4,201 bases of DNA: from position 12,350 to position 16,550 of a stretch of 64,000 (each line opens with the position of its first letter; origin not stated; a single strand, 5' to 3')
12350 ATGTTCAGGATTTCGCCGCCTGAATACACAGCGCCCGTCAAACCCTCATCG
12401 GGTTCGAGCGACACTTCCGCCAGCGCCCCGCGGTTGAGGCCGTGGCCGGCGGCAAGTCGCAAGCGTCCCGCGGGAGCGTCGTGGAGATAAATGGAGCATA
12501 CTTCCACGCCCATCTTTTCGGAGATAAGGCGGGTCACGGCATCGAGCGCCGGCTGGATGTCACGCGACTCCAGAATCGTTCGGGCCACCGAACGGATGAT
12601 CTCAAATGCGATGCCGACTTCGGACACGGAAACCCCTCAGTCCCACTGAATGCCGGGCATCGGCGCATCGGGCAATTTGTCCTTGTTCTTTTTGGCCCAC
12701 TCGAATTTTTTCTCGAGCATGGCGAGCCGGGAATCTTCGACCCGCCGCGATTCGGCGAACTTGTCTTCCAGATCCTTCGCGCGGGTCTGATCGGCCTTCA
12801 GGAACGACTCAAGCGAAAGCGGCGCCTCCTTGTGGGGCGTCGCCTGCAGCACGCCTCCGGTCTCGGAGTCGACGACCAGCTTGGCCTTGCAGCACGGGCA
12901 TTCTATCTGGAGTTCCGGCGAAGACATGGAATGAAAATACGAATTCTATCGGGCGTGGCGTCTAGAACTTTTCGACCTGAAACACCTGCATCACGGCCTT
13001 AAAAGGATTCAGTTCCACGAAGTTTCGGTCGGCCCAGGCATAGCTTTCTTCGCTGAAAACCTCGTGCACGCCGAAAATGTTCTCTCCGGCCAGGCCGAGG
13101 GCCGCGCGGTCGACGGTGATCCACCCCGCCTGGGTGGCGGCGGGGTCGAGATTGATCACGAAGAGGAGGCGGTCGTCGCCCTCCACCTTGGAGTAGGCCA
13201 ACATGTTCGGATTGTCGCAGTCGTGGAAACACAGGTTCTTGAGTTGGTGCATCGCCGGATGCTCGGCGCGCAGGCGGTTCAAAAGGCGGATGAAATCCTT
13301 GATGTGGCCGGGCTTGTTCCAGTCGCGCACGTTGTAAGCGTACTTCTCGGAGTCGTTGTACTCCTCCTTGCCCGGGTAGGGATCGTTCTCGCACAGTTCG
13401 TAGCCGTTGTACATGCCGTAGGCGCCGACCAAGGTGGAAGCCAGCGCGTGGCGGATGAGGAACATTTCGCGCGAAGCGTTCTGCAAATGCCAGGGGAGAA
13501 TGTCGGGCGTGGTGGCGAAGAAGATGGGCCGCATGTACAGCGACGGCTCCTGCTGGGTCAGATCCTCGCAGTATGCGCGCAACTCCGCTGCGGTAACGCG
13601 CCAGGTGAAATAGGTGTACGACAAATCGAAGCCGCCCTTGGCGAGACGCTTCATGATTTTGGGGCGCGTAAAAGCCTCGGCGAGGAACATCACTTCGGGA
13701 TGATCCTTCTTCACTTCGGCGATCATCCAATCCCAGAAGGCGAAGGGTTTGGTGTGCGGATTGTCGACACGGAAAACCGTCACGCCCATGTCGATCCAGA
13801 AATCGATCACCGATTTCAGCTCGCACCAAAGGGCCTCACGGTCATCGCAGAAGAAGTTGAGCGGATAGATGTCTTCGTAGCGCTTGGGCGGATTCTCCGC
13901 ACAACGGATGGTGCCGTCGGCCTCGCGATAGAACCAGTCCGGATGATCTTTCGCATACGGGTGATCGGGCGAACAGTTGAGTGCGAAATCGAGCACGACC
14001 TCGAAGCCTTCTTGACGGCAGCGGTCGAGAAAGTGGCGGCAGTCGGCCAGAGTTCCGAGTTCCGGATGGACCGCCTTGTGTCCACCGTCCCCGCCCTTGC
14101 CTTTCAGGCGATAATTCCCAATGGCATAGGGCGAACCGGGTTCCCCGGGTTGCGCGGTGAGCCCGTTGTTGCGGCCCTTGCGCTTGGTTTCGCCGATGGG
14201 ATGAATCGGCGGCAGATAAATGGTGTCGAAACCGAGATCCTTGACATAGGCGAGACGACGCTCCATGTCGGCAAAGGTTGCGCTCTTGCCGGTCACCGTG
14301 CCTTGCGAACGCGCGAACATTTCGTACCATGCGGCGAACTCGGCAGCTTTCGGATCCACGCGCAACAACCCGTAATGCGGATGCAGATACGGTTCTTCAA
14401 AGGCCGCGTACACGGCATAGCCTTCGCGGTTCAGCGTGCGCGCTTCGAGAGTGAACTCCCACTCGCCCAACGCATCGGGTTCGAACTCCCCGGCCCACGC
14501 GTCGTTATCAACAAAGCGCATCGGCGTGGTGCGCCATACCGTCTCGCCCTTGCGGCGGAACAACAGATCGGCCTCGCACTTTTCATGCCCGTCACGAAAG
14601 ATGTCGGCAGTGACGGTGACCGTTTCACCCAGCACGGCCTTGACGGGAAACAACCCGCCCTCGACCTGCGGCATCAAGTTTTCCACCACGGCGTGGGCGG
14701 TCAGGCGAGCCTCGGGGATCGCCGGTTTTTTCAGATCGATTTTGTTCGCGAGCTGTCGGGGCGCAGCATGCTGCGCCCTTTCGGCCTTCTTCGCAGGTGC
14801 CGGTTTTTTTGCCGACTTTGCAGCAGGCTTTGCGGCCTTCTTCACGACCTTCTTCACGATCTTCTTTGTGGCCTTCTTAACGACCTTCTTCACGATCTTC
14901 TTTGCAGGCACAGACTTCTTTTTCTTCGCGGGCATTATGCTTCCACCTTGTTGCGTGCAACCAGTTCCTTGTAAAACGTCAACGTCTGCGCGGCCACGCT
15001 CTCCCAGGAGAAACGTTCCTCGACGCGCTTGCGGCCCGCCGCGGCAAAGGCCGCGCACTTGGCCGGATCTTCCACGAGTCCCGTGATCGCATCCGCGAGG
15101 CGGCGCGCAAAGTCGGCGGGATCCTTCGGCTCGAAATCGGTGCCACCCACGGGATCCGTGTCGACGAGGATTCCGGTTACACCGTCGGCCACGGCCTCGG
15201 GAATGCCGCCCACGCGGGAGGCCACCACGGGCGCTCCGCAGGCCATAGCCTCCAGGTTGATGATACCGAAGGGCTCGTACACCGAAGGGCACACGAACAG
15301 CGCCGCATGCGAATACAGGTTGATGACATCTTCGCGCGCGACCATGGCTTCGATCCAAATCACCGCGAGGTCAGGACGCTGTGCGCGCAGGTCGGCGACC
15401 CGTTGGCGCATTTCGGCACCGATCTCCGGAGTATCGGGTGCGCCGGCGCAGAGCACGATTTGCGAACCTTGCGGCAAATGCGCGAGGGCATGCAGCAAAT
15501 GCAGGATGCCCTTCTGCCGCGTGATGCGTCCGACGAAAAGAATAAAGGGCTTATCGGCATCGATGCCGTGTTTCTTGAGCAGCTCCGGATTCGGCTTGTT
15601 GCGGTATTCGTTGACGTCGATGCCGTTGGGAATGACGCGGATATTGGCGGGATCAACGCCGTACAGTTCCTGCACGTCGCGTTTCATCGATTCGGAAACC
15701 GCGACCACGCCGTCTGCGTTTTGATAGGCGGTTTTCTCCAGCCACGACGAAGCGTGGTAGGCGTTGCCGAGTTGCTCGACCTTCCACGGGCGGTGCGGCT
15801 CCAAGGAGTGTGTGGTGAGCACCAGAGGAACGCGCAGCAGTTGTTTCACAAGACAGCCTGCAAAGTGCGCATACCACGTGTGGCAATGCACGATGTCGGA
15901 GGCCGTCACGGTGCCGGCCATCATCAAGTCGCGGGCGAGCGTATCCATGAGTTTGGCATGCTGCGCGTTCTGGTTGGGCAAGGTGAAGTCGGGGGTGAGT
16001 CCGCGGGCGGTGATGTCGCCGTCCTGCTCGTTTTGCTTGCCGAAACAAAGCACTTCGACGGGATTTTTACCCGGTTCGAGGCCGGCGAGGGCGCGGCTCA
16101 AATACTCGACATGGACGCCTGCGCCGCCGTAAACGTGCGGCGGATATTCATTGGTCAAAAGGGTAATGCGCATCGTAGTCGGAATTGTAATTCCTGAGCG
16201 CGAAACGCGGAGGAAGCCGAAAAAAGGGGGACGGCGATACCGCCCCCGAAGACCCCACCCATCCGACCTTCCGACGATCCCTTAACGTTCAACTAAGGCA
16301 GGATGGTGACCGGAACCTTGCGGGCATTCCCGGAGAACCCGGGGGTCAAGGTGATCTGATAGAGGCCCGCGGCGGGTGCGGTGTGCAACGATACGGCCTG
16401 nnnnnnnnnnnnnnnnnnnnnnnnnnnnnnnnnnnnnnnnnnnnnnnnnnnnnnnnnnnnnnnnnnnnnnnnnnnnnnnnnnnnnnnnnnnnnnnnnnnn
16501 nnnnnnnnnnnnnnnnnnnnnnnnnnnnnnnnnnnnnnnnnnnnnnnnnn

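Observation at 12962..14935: GlgE carries a histone-H1-like Lys-rich N-terminal tail encoded by tandem DNA repeats, and is TAATG-coupled to a GlgM/GlgA-type GT4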

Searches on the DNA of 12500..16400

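Call 59: search_rna_families(source=window, start=12500, end=16400, threshold=evalue, max_evalue=1)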
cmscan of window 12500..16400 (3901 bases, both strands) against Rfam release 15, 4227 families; matches with E-value up to 1: 0.
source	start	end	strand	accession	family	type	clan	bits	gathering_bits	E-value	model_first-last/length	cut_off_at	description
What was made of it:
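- Tried and rejected: Rfam search of 12500-16400 found no family (call 59).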
